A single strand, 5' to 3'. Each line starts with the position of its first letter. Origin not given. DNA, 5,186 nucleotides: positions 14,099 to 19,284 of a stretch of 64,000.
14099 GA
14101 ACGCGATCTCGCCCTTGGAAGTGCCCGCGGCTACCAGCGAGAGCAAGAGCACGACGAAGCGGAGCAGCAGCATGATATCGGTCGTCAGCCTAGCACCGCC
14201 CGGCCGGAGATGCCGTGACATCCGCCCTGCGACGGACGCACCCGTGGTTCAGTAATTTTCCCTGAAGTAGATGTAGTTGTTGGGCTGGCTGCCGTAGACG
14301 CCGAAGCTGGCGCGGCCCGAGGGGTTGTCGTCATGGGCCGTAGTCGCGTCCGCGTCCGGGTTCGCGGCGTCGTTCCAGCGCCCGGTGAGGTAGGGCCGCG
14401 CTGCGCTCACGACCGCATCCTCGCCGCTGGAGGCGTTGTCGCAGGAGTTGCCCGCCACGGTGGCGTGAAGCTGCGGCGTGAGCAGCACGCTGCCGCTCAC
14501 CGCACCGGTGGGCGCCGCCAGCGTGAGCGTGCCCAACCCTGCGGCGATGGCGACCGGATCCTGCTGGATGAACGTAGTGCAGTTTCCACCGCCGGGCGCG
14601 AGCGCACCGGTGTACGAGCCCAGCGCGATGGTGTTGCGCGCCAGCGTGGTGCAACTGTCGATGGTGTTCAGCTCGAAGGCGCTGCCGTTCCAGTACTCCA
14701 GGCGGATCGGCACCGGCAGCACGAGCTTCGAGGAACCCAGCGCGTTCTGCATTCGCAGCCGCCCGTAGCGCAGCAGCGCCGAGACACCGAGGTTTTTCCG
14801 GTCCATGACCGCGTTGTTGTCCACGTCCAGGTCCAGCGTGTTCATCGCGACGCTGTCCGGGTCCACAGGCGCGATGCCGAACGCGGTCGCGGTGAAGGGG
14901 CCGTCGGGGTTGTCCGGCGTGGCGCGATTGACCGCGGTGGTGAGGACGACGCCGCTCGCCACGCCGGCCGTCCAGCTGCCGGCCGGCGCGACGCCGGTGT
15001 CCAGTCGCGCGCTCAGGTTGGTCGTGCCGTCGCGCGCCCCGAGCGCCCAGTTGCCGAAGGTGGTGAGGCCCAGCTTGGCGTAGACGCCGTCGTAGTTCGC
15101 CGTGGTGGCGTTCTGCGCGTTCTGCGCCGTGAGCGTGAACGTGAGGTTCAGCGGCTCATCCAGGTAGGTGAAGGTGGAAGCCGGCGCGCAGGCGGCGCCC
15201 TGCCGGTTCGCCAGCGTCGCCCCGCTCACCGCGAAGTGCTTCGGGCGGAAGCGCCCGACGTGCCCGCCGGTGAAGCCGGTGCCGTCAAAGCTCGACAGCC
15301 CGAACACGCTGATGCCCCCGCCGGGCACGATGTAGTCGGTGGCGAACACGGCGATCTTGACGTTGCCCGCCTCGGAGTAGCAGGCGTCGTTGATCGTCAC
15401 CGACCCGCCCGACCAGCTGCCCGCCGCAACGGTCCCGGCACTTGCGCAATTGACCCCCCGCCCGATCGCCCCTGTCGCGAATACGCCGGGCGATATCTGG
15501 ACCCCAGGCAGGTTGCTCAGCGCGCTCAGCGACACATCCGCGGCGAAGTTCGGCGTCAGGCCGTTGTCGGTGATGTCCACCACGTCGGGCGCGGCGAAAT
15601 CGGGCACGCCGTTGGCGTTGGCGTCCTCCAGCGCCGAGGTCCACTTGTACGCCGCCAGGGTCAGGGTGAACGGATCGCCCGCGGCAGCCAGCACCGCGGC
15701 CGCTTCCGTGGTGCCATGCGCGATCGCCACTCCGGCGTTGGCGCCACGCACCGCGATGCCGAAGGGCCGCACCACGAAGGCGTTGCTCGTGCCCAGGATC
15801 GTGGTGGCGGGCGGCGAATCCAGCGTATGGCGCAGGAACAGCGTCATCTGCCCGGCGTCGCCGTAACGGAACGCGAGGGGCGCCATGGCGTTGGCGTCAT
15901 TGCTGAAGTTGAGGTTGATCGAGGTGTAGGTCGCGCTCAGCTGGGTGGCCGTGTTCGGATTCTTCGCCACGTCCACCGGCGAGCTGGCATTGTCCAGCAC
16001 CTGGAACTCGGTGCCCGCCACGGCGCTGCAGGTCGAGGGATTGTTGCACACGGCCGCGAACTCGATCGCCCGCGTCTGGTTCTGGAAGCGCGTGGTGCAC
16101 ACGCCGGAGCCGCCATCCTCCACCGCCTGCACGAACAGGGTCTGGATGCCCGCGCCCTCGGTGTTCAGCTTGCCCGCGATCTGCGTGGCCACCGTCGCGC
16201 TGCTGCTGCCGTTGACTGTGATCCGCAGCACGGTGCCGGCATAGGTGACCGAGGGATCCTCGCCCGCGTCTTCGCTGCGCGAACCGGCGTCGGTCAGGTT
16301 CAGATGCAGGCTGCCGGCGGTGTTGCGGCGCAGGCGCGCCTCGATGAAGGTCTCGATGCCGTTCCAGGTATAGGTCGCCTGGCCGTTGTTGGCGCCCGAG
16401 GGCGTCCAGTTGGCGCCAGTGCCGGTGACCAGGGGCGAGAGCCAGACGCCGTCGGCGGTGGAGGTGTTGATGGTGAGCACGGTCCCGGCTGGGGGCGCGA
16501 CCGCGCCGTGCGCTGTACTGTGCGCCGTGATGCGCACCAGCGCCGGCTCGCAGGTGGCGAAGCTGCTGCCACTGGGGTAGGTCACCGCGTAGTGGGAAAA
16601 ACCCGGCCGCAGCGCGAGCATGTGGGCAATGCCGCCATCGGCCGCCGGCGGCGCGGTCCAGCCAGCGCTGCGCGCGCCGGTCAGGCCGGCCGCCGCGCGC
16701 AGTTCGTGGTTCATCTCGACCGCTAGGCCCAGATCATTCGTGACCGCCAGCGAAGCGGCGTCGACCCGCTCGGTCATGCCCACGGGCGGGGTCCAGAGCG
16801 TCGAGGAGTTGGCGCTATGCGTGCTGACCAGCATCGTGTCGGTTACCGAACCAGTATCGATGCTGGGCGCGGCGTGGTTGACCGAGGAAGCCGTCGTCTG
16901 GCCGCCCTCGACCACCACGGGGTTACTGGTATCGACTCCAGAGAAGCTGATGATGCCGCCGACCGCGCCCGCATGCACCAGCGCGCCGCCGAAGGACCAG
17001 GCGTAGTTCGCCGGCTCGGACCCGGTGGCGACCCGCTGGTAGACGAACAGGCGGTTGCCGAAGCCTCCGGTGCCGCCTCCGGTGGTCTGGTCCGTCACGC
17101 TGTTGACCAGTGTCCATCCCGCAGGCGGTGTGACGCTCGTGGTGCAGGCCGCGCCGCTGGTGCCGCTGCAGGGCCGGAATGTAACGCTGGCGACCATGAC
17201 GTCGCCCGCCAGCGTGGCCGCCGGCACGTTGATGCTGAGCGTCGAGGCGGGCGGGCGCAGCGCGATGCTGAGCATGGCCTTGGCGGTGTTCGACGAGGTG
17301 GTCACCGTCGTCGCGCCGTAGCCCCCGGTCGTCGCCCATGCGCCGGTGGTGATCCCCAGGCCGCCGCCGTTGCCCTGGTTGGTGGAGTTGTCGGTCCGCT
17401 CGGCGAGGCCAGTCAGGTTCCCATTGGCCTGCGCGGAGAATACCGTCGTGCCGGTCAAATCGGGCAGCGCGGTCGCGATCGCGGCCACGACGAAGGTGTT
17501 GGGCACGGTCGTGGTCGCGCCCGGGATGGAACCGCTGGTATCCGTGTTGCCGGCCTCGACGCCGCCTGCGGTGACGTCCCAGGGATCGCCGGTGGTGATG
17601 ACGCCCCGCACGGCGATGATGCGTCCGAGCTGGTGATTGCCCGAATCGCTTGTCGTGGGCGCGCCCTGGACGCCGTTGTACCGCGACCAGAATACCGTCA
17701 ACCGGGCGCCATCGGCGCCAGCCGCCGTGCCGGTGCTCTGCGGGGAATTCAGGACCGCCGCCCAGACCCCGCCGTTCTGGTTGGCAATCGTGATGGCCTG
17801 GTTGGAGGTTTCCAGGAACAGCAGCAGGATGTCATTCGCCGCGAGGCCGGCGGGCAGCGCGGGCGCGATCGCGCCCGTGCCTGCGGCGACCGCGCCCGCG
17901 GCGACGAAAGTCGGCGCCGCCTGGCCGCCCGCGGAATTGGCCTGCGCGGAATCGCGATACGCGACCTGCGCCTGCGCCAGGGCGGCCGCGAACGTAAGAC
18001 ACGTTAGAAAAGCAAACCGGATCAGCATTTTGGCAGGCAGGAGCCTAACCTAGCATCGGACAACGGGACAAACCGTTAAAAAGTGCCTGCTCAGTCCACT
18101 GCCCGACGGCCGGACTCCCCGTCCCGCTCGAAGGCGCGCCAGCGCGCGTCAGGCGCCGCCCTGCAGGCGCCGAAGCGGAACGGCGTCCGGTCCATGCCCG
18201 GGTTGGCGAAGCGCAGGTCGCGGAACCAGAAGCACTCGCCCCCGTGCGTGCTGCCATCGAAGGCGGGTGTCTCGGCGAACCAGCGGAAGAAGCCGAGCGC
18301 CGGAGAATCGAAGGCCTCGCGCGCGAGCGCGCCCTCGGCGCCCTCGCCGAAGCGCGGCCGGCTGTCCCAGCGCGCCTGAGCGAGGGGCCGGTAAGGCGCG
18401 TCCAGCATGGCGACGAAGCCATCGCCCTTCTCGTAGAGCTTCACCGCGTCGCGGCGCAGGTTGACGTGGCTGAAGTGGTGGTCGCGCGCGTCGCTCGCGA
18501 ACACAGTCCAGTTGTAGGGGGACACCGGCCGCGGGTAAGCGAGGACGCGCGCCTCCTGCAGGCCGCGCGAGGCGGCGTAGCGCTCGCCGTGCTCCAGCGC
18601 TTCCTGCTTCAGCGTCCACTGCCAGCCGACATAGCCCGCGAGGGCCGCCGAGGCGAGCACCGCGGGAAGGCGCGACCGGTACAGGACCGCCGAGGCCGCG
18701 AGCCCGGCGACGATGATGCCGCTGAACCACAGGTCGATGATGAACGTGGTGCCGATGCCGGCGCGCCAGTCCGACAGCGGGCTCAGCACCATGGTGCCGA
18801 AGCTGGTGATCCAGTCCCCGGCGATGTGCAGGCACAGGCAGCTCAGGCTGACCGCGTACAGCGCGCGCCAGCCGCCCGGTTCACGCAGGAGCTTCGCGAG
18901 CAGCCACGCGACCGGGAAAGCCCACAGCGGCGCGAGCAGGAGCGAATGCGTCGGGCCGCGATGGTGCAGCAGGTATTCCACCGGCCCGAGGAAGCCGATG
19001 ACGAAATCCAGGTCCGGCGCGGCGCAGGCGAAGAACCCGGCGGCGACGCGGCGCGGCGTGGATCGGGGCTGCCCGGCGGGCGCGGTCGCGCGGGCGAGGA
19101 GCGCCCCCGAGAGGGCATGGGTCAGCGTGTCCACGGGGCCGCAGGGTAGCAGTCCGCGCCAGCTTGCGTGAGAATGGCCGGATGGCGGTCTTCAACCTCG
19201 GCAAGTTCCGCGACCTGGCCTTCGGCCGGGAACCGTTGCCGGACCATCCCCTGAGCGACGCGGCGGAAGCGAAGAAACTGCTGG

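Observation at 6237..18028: Orphan tandem array of three giant MshQ/DUF6701-like secreted proteins with swapped lectin cassettes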

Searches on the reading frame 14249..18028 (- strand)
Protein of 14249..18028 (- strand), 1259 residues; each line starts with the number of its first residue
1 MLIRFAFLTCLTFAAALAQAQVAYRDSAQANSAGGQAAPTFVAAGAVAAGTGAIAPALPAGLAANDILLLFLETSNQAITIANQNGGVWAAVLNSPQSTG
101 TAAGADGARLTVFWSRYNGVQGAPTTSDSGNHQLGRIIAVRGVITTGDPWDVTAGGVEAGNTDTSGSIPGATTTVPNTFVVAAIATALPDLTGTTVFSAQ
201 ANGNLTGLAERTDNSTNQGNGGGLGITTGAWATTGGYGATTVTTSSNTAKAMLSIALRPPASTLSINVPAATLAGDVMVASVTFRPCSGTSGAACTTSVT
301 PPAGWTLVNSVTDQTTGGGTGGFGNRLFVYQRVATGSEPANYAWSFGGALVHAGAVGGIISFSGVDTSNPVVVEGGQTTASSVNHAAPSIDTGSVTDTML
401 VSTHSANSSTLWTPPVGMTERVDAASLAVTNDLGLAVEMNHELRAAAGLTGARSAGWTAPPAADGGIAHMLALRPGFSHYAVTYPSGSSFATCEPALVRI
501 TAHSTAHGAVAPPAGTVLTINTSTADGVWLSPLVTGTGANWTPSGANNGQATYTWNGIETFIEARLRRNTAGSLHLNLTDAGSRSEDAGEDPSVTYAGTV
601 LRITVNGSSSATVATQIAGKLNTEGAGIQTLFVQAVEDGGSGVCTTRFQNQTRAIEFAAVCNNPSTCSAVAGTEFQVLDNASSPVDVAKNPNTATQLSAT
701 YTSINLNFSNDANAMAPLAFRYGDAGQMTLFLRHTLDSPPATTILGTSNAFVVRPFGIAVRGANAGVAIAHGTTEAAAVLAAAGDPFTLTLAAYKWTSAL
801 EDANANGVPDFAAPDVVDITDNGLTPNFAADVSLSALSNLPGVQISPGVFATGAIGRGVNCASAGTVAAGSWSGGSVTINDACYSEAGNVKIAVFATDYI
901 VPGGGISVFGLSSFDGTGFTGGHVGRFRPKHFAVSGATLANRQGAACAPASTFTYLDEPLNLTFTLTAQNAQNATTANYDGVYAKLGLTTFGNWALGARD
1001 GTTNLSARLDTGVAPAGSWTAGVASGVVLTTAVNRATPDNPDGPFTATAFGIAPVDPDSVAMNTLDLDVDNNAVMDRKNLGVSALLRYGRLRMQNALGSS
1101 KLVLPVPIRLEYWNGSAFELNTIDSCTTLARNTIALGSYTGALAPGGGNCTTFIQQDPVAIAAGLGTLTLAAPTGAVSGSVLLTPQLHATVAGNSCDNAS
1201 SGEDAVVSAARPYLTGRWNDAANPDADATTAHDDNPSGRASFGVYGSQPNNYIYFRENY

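Call 6: search_protein_families(library=pfam, proteins=[window:14249-18028:-], max_evalue=0.1)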
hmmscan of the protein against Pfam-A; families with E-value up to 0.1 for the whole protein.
window:14249-18028:- (1259 aa): 2 families
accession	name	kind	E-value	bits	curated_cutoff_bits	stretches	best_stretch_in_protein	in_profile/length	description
PF20419.3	DUF6701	-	2.8e-83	281.4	27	1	612-1257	14-576/577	Family of unknown function (DUF6701)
PF07550.17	Shr-like_HID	-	0.079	13.9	22.3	0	873-899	46-72/82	Heme-binding protein Shr-like, Hb-interacting domain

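Call 7: search_protein_families(library=ncbifam, proteins=[window:14249-18028:-], max_evalue=0.1)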
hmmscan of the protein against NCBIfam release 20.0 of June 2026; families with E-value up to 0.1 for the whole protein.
window:14249-18028:- (1259 aa): 0 families

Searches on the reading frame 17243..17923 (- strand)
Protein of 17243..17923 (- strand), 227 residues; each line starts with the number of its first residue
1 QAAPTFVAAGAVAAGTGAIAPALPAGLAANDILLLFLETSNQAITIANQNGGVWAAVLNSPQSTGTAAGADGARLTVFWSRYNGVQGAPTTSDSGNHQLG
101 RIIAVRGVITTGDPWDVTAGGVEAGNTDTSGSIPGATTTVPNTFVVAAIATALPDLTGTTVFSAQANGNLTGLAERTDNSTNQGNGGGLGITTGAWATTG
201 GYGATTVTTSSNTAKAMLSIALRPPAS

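Call 44: predict_structure(alignment_id=A2)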
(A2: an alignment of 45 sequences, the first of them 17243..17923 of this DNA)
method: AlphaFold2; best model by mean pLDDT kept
length: 227 residues; sequences in the alignment: 45
mean_pLDDT: 93.2   pTM: 0.92
mean pLDDT of the five models: 93.2, 92.8, 92.6, 91.1, 89.5
residues with pLDDT >= 90: 179; 70-90: 40; 50-70: 8; < 50: 0
segments of 3 or more residues with pLDDT < 50: none
pLDDT, mean of each block of 10 residues (from residue 1): 96 94 97 97 92 93 78 94 95 91 98 97 86 97 98 79 96 96 87 98 97 94 93
secondary structure, 60 per line:
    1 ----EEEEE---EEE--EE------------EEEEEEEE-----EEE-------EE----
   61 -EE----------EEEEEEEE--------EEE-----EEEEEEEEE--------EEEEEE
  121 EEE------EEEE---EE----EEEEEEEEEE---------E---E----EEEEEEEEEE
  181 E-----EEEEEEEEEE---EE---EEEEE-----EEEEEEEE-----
elements in order: E5-9 E13-15 E32-39 E45-47 E74-81 E90-92 E98-106 E115-123 E130-133 E143-152 E171-181 E187-196 E205-209 E215-222

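Call 47: fold_search(model_id=the predicted structure, library=pdb)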
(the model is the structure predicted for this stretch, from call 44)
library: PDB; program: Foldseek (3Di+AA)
matches with E <= 10: 372; with E <= 0.001: 0
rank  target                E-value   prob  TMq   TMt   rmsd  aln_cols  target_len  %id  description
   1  6q5u_A                8.3e-03  0.44  0.27  0.17  16.4       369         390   10  High resolution electron cryo-microscopy structure of the bacteriophage PR772 (released 2019-06-19)
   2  8ah3                  1.2e-02  0.21  0.23  0.17  14.9       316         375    9  DG04279 glycoside hydrolase family 172 (released 2023-08-16)
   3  6q5u_B                2.7e-02  0.30  0.28  0.18  16.1       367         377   10  High resolution electron cryo-microscopy structure of the bacteriophage PR772 (released 2019-06-19)
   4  1hqn_A                2.7e-02  0.28  0.26  0.18  15.6       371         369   10  THE SELENOMETHIONINE DERIVATIVE OF P3, THE MAJOR COAT PROTEIN OF THE LIPID-CONTAINING BACTERIOPHAGE PRD1. (released 2001-01-17)
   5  7vrn_C                3.0e-02  0.06  0.16  0.11  24.4       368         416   10  Structure of infectious bursal disease virus Gt strain (released 2022-03-30)
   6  6q5u_C                3.6e-02  0.23  0.27  0.17  16.4       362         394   10  High resolution electron cryo-microscopy structure of the bacteriophage PR772 (released 2019-06-19)
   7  6q5u_D                4.0e-02  0.21  0.27  0.18  16.7       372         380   10  High resolution electron cryo-microscopy structure of the bacteriophage PR772 (released 2019-06-19)
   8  9h6g_A                4.5e-02  0.23  0.29  0.09  27.9       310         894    9  Inactive Bacteroides ovatus GH98 endoxylanase E361A in complex with arabino-xylooligosaccharide (released 2025-11-05)
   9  9h6h_B                5.0e-02  0.25  0.29  0.09  25.8       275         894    8  Bacteroides ovatus GH98 endoxylanase with Seleno-methionine substituents (released 2025-11-05)
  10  8ic8_B                5.0e-02  0.14  0.27  0.19  16.7       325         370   11  Exo-alpha-D-arabinofuranosidase from Microbacterium arabinogalactanolyticum (released 2023-08-16)
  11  9h6g_B                5.3e-02  0.21  0.27  0.09  26.2       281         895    7  Inactive Bacteroides ovatus GH98 endoxylanase E361A in complex with arabino-xylooligosaccharide (released 2025-11-05)
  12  1w8x_B                7.6e-02  0.18  0.27  0.17  16.0       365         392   10  Structural analysis of PRD1 (released 2004-11-11)
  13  8ic8_H                8.5e-02  0.12  0.27  0.19  16.6       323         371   11  Exo-alpha-D-arabinofuranosidase from Microbacterium arabinogalactanolyticum (released 2023-08-16)
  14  4hlt                  8.5e-02  0.10  0.24  0.21  14.8       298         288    7  Crystal structure of ferric E32V Pirin (released 2013-05-29)
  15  7vrn_L                8.5e-02  0.03  0.14  0.09  24.5       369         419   10  Structure of infectious bursal disease virus Gt strain (released 2022-03-30)
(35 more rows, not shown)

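Call 58: search_protein_representatives(alignment_id=A2)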
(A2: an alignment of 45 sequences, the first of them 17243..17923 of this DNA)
Query: 45 sequences, 200 profile positions. Proteins with E-value up to 0.001 (for the whole library): 32163; up to 1e-10: 16913; up to 1e-30: 2030. The best 150 are listed.
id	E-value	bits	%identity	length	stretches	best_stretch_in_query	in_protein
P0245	2.9e-273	915.1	-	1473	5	2-198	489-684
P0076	1.6e-262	880.1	-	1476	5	2-197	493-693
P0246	3.8e-241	810.2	-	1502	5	2-197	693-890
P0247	2.9e-211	712.7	-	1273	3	2-198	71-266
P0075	1.0e-189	642.4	-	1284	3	2-197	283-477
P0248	2.7e-188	637.7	-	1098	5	2-197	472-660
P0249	2.7e-186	631.2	-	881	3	3-197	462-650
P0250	4.9e-183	620.6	-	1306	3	2-196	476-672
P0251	3.6e-182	617.7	-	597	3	2-197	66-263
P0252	7.0e-176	597.2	-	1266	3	2-197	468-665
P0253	1.6e-160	547.1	-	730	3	3-197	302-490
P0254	2.0e-157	536.9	-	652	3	2-198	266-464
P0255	3.6e-157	536.1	-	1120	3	3-198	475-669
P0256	9.4e-150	511.9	-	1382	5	2-197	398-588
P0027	8.2e-147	502.3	-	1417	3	4-198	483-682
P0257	4.4e-143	490.1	-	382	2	2-197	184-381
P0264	1.4e-129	446.0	-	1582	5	2-197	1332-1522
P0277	1.5e-110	383.9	-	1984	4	2-198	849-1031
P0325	8.4e-91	319.5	-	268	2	2-197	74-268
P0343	5.3e-88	310.3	-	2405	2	2-197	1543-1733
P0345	7.5e-88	309.8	-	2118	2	2-197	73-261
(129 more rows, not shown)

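Call 60: search_protein_families(library=pfam, proteins=[P0343, P0345, P0277, P0264, P0251, P0257, P0325], max_evalue=0.001)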
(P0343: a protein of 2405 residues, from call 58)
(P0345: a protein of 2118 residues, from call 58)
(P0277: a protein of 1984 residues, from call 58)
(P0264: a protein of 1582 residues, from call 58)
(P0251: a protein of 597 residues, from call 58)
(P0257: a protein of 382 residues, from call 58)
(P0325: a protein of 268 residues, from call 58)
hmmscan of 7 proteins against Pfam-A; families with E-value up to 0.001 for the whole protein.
P0343 (2405 aa): 2 families
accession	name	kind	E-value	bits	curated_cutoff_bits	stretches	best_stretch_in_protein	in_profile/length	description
PF05593.20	RHS_repeat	-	4.5e-76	250.4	22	9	1197-1234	1-38/38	RHS Repeat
PF20148.4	DUF6531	-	7.9e-19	68.2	24.1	1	785-863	2-74/74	Domain of unknown function (DUF6531)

P0345 (2118 aa): 2 families
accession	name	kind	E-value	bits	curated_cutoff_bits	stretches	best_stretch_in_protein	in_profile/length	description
PF20148.4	DUF6531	-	2.8e-08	34.4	24.1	1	492-563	4-74/74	Domain of unknown function (DUF6531)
PF05593.20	RHS_repeat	-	6.8e-08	33.2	22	0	1378-1401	13-37/38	RHS Repeat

P0277 (1984 aa): 0 families

P0264 (1582 aa): 2 families
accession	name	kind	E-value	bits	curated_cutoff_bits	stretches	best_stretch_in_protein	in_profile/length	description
PF13400.11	Tad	-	1.6e-09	38.4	22.3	1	13-59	1-46/47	Putative Flp pilus-assembly TadE/G-like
PF13519.12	VWA_2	-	4.8e-05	24.4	27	0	165-241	1-45/107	von Willebrand factor type A domain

P0251 (597 aa): 1 family
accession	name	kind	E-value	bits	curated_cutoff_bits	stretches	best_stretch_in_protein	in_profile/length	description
PF12005.13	DUF3499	-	0.00043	21.3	25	0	92-114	48-70/119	Protein of unknown function (DUF3499)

P0257 (382 aa): 0 families

P0325 (268 aa): 0 families

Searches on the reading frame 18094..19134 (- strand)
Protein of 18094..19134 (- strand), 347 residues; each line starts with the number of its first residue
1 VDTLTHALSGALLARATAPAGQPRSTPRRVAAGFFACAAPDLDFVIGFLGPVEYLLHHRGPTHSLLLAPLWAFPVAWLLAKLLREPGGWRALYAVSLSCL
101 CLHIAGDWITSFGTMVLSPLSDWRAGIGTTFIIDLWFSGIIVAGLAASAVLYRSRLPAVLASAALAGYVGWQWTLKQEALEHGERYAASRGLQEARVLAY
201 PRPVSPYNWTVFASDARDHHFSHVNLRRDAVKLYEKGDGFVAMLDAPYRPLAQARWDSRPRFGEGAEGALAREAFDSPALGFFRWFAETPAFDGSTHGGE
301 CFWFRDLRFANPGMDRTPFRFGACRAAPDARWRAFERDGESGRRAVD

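Call 12: search_protein_families(library=pfam, proteins=[window:18094-19134:-], max_evalue=0.001)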
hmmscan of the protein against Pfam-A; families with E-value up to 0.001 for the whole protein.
window:18094-19134:- (347 aa): 1 family
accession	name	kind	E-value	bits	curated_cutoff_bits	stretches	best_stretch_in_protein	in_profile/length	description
PF04307.19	YdjM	-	3.1e-34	118.4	29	1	1-178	1-175/176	YdjM inner membrane protein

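Call 67: search_protein_families(library=ncbifam, proteins=[window:18094-19134:-], max_evalue=0.01)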
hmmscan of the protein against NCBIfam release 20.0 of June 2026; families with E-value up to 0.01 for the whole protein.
window:18094-19134:- (347 aa): 0 families
